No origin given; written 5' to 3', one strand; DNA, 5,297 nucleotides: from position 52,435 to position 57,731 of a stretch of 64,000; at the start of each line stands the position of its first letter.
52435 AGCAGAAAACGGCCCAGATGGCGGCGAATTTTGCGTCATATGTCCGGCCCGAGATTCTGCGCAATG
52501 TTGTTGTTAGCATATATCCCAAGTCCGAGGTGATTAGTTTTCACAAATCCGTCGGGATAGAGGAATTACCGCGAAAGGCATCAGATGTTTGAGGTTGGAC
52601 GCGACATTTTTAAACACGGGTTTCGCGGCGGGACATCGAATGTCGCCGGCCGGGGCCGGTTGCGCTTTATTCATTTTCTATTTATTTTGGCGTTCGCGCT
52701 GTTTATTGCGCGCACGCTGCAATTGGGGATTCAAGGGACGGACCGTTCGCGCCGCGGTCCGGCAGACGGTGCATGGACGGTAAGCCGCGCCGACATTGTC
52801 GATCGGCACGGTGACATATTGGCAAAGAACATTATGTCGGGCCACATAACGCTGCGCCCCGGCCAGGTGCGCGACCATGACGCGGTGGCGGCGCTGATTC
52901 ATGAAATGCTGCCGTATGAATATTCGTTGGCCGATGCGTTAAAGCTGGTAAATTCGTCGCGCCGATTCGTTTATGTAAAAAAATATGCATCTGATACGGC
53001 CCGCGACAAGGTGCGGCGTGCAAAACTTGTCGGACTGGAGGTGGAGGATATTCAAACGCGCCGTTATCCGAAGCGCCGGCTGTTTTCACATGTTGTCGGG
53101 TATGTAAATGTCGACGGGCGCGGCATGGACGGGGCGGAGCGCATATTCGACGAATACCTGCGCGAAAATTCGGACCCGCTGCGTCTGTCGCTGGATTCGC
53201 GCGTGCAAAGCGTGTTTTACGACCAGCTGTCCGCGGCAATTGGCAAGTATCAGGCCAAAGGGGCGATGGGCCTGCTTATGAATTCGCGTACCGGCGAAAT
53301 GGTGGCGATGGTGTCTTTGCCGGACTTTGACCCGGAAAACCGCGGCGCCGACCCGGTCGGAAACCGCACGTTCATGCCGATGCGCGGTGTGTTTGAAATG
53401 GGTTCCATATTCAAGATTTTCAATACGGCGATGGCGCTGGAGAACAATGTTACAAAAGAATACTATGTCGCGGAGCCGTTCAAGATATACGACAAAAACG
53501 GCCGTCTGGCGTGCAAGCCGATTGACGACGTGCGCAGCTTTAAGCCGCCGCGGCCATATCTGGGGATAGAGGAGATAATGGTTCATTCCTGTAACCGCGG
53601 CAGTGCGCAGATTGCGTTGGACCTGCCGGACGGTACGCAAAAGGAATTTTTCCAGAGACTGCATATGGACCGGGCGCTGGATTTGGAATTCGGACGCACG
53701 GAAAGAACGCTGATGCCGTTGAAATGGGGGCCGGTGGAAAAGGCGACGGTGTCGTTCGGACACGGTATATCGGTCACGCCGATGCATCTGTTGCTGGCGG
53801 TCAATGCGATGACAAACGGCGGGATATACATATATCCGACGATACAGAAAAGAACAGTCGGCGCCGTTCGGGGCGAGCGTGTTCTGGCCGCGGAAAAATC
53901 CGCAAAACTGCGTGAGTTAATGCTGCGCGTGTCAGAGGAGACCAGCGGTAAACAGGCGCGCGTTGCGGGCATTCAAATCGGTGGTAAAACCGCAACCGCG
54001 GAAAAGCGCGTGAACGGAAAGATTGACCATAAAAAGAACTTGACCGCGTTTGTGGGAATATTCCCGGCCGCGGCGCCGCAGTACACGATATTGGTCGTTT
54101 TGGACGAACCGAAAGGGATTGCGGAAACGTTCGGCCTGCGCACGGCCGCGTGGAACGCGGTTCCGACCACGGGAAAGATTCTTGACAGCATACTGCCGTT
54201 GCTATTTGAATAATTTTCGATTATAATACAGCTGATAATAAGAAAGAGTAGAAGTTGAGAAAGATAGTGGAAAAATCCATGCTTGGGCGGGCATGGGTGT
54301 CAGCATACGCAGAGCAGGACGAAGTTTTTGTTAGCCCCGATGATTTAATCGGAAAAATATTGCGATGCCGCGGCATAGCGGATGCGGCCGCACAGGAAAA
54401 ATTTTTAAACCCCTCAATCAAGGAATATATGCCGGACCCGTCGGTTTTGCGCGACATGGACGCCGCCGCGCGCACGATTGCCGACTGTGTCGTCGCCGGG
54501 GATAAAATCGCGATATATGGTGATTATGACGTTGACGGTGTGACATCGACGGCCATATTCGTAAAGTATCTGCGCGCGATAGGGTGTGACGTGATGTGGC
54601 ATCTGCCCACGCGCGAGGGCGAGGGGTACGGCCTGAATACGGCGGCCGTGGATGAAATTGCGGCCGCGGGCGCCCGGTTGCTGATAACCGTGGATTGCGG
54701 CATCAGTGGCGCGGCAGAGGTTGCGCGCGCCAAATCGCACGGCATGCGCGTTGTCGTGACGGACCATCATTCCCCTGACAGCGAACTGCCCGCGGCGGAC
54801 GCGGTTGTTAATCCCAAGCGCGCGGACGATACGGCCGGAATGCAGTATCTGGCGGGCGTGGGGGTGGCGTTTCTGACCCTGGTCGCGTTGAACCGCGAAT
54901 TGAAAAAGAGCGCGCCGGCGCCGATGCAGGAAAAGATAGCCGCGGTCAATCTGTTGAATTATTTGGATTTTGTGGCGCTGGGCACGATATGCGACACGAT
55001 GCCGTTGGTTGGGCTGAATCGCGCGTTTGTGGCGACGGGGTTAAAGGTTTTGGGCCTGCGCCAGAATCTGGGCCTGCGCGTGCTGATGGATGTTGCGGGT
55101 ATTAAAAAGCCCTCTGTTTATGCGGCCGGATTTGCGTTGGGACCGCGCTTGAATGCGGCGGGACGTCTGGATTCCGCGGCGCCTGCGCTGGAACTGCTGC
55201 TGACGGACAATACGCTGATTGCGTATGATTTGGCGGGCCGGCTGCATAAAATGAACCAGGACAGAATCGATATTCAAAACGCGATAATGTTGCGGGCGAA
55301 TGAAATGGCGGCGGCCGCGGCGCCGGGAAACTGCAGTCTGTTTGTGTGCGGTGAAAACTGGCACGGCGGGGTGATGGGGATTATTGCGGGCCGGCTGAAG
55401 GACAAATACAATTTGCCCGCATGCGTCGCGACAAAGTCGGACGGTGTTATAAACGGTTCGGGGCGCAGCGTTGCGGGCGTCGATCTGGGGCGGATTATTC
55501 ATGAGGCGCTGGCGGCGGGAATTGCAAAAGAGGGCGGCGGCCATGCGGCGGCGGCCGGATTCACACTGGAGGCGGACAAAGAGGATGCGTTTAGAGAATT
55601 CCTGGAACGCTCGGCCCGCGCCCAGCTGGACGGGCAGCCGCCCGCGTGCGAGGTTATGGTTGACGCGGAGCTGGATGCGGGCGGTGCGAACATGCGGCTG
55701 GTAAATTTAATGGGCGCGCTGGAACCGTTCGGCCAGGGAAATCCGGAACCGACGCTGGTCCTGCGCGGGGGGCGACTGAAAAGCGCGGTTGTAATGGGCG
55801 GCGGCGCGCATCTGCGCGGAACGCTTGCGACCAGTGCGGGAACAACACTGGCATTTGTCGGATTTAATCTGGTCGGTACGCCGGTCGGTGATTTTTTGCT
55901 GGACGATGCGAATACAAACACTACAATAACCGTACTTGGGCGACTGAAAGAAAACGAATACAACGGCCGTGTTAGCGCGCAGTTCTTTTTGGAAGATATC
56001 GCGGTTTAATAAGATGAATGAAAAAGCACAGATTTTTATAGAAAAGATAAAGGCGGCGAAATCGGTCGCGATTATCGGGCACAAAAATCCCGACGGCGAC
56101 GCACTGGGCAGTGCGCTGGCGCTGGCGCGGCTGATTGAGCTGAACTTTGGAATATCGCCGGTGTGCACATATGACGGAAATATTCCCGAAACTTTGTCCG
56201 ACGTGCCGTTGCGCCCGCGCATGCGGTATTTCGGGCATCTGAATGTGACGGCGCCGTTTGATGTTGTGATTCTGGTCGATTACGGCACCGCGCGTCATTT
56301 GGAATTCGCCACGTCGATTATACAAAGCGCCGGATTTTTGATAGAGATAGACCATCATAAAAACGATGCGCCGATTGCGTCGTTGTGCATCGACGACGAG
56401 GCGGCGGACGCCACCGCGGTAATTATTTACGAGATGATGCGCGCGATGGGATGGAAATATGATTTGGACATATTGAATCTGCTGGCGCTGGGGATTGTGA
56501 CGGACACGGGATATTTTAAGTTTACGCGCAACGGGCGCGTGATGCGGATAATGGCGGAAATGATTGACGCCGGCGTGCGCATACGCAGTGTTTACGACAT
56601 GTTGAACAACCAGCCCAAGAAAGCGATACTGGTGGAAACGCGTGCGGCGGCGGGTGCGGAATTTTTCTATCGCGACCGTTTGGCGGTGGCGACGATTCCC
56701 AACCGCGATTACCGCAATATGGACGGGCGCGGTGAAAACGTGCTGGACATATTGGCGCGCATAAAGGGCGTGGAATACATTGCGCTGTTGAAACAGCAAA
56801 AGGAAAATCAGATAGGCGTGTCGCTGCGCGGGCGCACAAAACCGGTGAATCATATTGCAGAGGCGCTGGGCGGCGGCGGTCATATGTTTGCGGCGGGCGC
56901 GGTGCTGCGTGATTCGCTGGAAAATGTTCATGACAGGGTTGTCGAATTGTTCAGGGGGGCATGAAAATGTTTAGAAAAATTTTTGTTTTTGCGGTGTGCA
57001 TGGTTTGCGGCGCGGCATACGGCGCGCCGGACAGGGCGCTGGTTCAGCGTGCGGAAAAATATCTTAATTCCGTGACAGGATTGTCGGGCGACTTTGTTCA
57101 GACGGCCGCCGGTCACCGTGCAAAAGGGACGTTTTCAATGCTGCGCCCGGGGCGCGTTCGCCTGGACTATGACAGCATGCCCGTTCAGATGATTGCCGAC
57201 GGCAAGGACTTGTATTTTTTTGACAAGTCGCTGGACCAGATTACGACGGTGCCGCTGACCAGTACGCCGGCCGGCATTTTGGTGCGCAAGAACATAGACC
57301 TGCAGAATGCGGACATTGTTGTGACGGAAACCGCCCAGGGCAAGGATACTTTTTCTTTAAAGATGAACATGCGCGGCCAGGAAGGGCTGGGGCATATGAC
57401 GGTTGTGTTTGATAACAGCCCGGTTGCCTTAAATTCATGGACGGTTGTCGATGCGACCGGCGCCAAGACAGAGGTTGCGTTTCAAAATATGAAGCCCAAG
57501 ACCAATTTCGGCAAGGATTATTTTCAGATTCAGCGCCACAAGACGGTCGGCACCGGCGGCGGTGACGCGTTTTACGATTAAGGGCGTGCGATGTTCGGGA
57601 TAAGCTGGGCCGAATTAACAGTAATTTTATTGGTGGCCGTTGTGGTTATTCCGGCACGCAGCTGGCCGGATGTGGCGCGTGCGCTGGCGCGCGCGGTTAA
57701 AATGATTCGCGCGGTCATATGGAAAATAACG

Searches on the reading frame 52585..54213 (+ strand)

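Call 72: search_protein_families(library=pfam, proteins=[window:52585-54213:+], max_evalue=0.001)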
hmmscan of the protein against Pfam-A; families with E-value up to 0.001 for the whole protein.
window:52585-54213:+ (542 aa): 2 families
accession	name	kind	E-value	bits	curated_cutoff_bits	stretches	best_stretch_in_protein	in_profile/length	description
PF00905.27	Transpeptidase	-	3.2e-46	158.3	22.1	1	230-516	4-285/299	Penicillin binding protein transpeptidase domain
PF03717.20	PBP_dimer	-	5.7e-11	43.6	24.4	1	66-176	4-125/180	Penicillin-binding Protein dimerisation domain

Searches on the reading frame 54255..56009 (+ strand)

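Call 72: search_protein_families(library=pfam, proteins=[window:54255-56009:+], max_evalue=0.001)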
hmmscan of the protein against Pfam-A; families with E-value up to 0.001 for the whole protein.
window:54255-56009:+ (584 aa): 3 families
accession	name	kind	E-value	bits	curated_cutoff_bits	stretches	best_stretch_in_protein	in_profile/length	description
PF01368.27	DHH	-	5e-25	88.6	28.1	1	84-229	1-118/125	DHH family, N-terminal domain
PF17768.7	RecJ_OB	-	6e-19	68.5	27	1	469-581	1-107/107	RecJ OB domain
PF02272.25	DHHA1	-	8e-16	58.8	25.9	1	365-452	9-98/102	DHHA1 domain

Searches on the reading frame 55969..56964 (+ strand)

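Call 72: search_protein_families(library=pfam, proteins=[window:55969-56964:+], max_evalue=0.001)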
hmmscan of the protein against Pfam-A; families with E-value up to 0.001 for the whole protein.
window:55969-56964:+ (331 aa): 2 families
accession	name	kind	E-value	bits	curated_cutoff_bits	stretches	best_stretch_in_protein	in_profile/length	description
PF01368.27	DHH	-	2.9e-17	63.6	28.1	1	33-176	2-125/125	DHH family, N-terminal domain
PF02272.25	DHHA1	-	3.6e-09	37.4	25.9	1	256-323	19-91/102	DHHA1 domain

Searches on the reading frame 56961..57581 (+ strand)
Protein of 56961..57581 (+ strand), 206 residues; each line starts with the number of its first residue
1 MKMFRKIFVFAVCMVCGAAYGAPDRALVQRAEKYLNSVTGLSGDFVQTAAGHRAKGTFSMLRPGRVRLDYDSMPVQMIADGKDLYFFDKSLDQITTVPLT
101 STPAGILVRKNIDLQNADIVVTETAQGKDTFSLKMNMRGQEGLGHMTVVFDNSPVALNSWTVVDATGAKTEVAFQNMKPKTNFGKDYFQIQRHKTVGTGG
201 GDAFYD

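Call 73: search_protein_families(library=pfam, proteins=[window:56961-57581:+], max_evalue=0.001)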
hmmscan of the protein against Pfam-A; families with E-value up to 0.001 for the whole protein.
window:56961-57581:+ (206 aa): 1 family
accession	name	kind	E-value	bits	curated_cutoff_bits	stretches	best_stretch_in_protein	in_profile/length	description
PF03548.22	LolA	-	3.8e-26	92.2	23.6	1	37-190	2-164/165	Outer membrane lipoprotein carrier protein LolA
